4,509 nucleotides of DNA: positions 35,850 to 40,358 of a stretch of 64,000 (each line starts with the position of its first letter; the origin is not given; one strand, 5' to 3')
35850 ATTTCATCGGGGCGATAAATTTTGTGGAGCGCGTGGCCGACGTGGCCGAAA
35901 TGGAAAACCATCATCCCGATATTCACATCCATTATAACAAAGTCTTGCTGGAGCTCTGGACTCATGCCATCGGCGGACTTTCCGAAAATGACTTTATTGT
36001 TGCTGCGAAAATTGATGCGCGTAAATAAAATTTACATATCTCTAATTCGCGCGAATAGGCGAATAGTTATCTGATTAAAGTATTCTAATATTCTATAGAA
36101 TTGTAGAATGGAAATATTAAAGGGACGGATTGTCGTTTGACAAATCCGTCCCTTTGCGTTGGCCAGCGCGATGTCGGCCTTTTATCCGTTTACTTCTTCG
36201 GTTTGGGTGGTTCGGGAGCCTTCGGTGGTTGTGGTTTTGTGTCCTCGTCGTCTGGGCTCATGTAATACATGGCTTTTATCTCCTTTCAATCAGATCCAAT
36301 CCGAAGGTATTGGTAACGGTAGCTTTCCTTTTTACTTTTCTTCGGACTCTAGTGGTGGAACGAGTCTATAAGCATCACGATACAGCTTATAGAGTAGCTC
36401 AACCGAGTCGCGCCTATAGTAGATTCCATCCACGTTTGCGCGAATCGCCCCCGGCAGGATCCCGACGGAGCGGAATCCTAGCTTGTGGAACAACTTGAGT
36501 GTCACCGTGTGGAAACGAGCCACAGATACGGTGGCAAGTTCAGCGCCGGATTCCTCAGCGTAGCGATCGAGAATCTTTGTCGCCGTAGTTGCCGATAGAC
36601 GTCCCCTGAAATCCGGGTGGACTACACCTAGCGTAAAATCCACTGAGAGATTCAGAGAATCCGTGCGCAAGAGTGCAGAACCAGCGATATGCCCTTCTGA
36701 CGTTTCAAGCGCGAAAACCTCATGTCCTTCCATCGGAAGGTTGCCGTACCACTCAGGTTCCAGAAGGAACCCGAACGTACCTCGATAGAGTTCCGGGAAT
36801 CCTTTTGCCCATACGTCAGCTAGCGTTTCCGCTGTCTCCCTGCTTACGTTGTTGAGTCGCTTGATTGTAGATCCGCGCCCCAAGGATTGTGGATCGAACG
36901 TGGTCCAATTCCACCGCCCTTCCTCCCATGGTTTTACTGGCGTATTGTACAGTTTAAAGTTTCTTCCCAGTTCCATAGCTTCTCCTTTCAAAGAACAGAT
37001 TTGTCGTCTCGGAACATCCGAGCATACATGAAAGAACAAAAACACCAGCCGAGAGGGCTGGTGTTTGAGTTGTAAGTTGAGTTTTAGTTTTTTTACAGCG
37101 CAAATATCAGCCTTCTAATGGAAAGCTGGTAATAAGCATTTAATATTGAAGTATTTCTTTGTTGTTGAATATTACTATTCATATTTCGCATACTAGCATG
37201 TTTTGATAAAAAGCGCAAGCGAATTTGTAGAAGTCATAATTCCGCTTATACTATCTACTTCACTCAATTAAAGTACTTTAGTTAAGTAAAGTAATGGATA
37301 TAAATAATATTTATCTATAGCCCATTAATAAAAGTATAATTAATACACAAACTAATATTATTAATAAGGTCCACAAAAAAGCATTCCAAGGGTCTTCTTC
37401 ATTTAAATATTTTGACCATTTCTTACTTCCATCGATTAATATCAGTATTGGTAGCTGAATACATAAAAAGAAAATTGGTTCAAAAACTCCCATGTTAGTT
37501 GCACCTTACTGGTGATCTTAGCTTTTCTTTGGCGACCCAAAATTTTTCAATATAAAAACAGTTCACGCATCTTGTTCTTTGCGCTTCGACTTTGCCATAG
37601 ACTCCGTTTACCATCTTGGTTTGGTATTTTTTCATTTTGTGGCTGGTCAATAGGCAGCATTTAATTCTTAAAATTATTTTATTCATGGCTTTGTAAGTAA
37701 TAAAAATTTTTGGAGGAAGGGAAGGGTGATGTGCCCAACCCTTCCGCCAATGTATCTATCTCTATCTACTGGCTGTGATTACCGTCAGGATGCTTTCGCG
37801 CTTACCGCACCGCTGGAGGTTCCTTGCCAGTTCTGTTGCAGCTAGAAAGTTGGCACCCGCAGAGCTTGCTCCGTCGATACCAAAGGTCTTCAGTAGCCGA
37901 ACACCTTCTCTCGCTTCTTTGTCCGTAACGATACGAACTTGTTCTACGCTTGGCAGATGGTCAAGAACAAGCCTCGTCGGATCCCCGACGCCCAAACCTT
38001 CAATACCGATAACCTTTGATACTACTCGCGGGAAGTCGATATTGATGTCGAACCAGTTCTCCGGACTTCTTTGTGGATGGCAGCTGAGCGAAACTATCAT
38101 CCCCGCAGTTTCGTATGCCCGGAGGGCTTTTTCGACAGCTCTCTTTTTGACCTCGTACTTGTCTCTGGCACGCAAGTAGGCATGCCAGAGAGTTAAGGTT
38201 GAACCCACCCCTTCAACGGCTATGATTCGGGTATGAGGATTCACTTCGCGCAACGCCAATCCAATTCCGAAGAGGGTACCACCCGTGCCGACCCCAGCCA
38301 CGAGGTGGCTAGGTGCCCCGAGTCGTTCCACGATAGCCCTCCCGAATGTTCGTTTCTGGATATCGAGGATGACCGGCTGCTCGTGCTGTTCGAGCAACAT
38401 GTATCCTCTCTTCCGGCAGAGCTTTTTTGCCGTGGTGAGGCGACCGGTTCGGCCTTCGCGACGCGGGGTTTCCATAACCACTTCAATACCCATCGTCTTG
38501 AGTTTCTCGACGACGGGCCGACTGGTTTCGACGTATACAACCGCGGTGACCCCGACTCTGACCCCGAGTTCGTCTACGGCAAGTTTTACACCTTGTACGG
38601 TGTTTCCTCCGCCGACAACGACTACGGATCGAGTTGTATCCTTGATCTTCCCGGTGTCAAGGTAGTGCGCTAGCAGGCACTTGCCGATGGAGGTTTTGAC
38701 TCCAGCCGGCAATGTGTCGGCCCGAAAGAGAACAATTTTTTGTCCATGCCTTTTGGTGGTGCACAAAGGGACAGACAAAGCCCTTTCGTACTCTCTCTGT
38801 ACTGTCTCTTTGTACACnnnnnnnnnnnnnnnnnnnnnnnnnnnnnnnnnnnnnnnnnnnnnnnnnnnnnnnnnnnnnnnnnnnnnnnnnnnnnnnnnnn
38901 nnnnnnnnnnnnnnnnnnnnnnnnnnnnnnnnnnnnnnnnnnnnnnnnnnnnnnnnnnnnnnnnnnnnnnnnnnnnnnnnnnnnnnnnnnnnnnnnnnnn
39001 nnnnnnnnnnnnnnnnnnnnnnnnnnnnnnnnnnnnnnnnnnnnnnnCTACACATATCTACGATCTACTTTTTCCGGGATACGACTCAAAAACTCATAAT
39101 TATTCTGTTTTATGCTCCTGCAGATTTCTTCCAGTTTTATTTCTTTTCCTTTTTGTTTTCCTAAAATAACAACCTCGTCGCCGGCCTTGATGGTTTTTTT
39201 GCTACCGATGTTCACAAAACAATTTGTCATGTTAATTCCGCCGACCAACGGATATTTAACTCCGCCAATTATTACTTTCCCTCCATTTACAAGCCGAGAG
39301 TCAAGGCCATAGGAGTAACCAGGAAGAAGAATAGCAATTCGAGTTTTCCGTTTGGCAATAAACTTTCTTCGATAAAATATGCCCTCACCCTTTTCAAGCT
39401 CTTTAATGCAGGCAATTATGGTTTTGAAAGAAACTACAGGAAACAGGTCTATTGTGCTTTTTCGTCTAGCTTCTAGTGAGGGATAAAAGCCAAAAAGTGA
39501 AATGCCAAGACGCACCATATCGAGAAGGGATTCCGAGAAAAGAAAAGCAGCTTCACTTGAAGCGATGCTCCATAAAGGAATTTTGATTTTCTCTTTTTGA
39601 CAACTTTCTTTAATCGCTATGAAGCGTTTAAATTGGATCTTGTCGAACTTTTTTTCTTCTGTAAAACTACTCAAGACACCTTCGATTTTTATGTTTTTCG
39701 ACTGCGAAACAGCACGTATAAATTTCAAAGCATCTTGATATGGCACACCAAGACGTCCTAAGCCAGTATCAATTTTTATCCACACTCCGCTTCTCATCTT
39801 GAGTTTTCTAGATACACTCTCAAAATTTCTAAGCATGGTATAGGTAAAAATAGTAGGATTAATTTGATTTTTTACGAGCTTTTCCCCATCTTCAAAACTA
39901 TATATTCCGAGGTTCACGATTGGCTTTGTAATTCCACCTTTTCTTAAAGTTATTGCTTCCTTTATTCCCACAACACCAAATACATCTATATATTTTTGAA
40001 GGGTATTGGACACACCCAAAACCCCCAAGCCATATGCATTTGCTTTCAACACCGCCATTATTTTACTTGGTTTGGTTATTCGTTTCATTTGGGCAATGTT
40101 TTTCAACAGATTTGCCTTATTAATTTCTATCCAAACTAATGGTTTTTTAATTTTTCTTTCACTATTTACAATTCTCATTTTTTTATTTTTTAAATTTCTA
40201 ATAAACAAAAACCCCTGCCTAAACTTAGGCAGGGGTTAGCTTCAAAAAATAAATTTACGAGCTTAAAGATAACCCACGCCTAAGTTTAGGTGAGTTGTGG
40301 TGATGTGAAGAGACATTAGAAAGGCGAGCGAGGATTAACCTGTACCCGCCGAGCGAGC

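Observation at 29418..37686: Diverged inverted duplicate of a two-gene cassette (4-Cys mini-protein plus 2-TM mini-protein) flanking the rib/aspS/pcd/GNAT region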

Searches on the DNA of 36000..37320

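Call 100: search_rna_families(source=window, start=36000, end=37320, threshold=evalue, max_evalue=0.1)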
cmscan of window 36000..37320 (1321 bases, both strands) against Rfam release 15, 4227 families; matches with E-value up to 0.1: 1.
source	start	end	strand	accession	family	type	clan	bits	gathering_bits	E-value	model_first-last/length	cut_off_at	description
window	37035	37121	-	RF01416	NrrF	Gene; antisense;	-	23.6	60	0.04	1-160/160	no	NrrF RNA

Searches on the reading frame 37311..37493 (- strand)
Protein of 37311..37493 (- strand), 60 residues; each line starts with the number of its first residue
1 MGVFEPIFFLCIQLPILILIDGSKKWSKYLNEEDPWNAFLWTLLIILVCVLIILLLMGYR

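Call 8: search_protein_families(library=pfam, proteins=[window:37311-37493:-], max_evalue=10)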
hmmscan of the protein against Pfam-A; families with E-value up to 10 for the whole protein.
window:37311-37493:- (60 aa): 5 families
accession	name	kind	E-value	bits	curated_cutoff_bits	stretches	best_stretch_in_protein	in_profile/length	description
PF12794.12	MscS_TM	-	0.0095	15.3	28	1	27-59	183-218/339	Mechanosensitive ion channel inner membrane domain 1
PF17566.7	DUF5472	-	0.066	13.6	25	1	29-60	6-35/73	Family of unknown function (DUF5472)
PF00957.27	Synaptobrevin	-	0.091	13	26.4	1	25-57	52-84/89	Synaptobrevin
PF06785.16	UPF0242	-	0.74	10.3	33.5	1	14-57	14-54/194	Uncharacterised protein family (UPF0242) N-terminus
PF12420.13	DUF3671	-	1.4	8.7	34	1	3-55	163-203/223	Fam-L, Fam-M like protein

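Call 9: search_protein_families(library=ncbifam, proteins=[window:37311-37493:-], max_evalue=10)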
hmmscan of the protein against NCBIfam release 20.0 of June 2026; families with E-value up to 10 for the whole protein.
window:37311-37493:- (60 aa): 4 families
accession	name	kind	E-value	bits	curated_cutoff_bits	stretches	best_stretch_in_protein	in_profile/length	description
NF033218.1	anchor_AmaP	equivalog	0.07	12.9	55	1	7-55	14-66/166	alkaline shock response membrane anchor protein AmaP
NF042931.1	SAG1386_EF1546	equivalog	1.6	8.8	80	1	31-57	21-47/158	SAG1386/EF1546 family surface-associated protein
NF003393.0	PRK04561.1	equivalog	5.7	6.9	104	0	1-26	1-25/75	twin arginine translocase protein A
NF002500.0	PRK01833.1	equivalog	7.1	7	115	0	40-58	6-21/74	Sec-independent protein translocase subunit TatA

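Call 66: search_protein_families(library=phrogs, proteins=[window:37311-37493:-], max_evalue=1)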
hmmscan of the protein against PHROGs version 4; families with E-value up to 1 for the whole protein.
window:37311-37493:- (60 aa): 1 family
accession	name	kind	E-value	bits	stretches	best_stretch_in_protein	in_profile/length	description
phrog_19593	-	unknown function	0.2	13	1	21-51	29-59/77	-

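Call 67: search_protein_families(library=padloc, proteins=[window:37311-37493:-], max_evalue=1)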
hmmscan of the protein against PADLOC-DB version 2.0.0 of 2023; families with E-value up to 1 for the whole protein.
window:37311-37493:- (60 aa): 0 families

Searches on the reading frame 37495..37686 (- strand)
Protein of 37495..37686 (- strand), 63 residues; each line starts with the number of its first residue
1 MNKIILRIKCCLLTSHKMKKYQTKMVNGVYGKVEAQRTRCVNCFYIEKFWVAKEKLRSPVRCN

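Call 8: search_protein_families(library=pfam, proteins=[window:37495-37686:-], max_evalue=10)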
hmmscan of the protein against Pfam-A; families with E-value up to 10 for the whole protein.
window:37495-37686:- (63 aa): 0 families

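Call 9: search_protein_families(library=ncbifam, proteins=[window:37495-37686:-], max_evalue=10)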
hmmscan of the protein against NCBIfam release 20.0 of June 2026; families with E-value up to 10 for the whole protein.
window:37495-37686:- (63 aa): 0 families

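Call 66: search_protein_families(library=phrogs, proteins=[window:37495-37686:-], max_evalue=1)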
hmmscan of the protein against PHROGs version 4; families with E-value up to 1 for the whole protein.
window:37495-37686:- (63 aa): 2 families
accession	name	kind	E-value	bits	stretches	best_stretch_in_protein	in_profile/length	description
phrog_19644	-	DNA, RNA and nucleotide metabolism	0.15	12.8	1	34-45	27-38/49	DNA binding protein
phrog_2993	-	unknown function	0.22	12.1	1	8-50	18-57/90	-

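Call 67: search_protein_families(library=padloc, proteins=[window:37495-37686:-], max_evalue=1)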
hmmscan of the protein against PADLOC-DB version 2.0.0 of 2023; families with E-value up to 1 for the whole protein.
window:37495-37686:- (63 aa): 0 families

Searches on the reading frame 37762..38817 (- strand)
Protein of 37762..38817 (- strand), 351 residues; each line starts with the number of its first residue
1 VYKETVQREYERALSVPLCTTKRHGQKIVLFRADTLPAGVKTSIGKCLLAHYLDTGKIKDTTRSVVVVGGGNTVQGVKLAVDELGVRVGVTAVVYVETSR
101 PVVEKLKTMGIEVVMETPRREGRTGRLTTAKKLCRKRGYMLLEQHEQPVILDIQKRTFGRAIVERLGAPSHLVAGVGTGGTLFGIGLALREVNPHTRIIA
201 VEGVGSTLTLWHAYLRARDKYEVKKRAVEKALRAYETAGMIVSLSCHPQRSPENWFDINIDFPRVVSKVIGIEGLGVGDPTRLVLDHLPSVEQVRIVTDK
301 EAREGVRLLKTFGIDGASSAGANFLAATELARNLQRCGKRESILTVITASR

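Call 33: search_protein_families(library=pfam, proteins=[window:37762-38817:-], max_evalue=0.001)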
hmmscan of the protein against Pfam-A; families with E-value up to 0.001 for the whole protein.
window:37762-38817:- (351 aa): 1 family
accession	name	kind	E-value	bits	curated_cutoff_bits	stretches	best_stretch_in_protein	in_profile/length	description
PF00291.31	PALP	-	5.9e-29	101.8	35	2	40-207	37-196/295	Pyridoxal-phosphate dependent enzyme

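Call 34: search_protein_families(library=ncbifam, proteins=[window:37762-38817:-], max_evalue=0.001)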
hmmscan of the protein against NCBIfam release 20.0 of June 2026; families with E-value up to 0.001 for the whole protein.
window:37762-38817:- (351 aa): 24 families
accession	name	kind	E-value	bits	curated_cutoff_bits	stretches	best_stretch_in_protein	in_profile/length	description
TIGR01136.1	cysKM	subfamily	4.4e-21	75.5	344.15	1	39-207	35-202/299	cysteine synthase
TIGR01139.1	cysK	equivalog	5e-21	75.2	350.95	1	38-208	34-203/298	cysteine synthase A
TIGR03945.1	PLP_SbnA_fam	equivalog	8.4e-17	61.2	349.95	1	40-208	37-206/304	2,3-diaminopropionate biosynthesis protein SbnA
NF007989.0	PRK10717.1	equivalog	1e-13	51.1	387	1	39-212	43-221/334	cysteine synthase A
TIGR01127.1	ilvA_1Cterm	equivalog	2.3e-13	49.9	378.75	1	59-206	45-186/380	threonine ammonia-lyase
NF053679.1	CysteaSynCapA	equivalog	1.2e-11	44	600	1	54-229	60-235/329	cysteate synthase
TIGR01138.1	cysM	equivalog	4.6e-11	42.8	394.2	1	40-202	38-197/290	cysteine synthase B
TIGR01137.1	cysta_beta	equivalog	3.1e-10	39.3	510.25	1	40-211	41-213/457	cystathionine beta-synthase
TIGR01124.1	ilvA_2Cterm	equivalog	3.4e-10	39.1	411.3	1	60-206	63-204/499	threonine ammonia-lyase, biosynthetic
NF005600.0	PRK07334.1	equivalog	6.3e-10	38.2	496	1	60-202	74-210/408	threonine ammonia-lyase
NF009130.0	PRK12483.1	subfamily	7.2e-10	38.1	801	1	58-207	81-225/521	threonine ammonia-lyase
NF006390.0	PRK08639.1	equivalog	8.7e-10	38.1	421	1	59-207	70-216/418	threonine ammonia-lyase IlvA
NF006674.0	PRK09224.1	subfamily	1.5e-09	37.1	577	1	60-207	71-213/508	threonine ammonia-lyase IlvA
NF006389.0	PRK08638.1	equivalog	1.7e-09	37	453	1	60-202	73-209/333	bifunctional threonine ammonia-lyase/L-serine ammonia-lyase TdcB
NF005454.0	PRK07048.1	equivalog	2.1e-09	37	452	1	61-203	72-208/324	threo-3-hydroxy-L-aspartate ammonia-lyase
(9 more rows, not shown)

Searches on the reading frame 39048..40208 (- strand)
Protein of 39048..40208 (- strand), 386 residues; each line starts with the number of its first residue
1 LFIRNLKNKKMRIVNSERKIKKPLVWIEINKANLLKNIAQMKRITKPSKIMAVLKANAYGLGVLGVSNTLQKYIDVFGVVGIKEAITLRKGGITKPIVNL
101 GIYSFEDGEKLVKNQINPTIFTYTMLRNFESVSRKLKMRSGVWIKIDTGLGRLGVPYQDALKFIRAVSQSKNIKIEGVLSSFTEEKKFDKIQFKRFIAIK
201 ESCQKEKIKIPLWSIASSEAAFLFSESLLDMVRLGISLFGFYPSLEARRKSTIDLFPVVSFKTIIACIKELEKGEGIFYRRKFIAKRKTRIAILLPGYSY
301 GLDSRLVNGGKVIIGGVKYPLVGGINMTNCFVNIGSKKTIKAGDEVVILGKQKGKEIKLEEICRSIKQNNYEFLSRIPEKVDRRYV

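Call 33: search_protein_families(library=pfam, proteins=[window:39048-40208:-], max_evalue=0.001)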
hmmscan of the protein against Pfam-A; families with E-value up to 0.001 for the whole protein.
window:39048-40208:- (386 aa): 2 families
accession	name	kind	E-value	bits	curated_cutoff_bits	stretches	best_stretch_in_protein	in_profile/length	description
PF01168.26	Ala_racemase_N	-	6.2e-53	180.2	24.1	1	29-243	1-220/220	Alanine racemase, N-terminal domain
PF00842.27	Ala_racemase_C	-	2.8e-29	101.7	25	1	258-385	1-127/127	Alanine racemase, C-terminal domain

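Call 34: search_protein_families(library=ncbifam, proteins=[window:39048-40208:-], max_evalue=0.001)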
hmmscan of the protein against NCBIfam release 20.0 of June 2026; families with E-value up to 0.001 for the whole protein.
window:39048-40208:- (386 aa): 9 families
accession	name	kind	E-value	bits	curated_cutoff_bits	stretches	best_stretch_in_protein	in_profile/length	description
TIGR00492.1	alr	equivalog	5.5e-87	292.1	168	1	25-386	3-368/369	alanine racemase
NF033131.1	vanT-G-Cterm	exception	2.3e-71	240.6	460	1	26-384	4-367/368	serine racemase VanT catalytic subunit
NF008897.0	PRK11930.1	equivalog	1.6e-67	228.2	804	1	26-385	461-819/822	bifunctional UDP-N-acetylmuramoyl-tripeptide:D-alanyl-D-alanine ligase/alanine racemase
NF002970.2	PRK03646.1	exception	4.6e-40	137.8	600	1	26-381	6-351/356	catabolic alanine racemase DadX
NF009879.0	PRK13340.1-4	subfamily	9.6e-40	136.6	434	1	12-363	29-382/406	alanine racemase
NF033132.1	vanT-CELN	equivalog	8.4e-38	130.3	900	1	6-378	321-690/697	membrane-bound serine racemase VanT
NF033133.1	vanT-L-cat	exception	1.7e-32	113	750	1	28-349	11-336/366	serine racemase VanT-L catalytic subunit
NF000792.0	PRK00053.2-3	equivalog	7.9e-26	91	384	1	24-386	3-359/360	alanine racemase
NF000791.0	PRK00053.2-2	equivalog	5.9e-24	84.9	218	1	27-339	4-306/340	alanine racemase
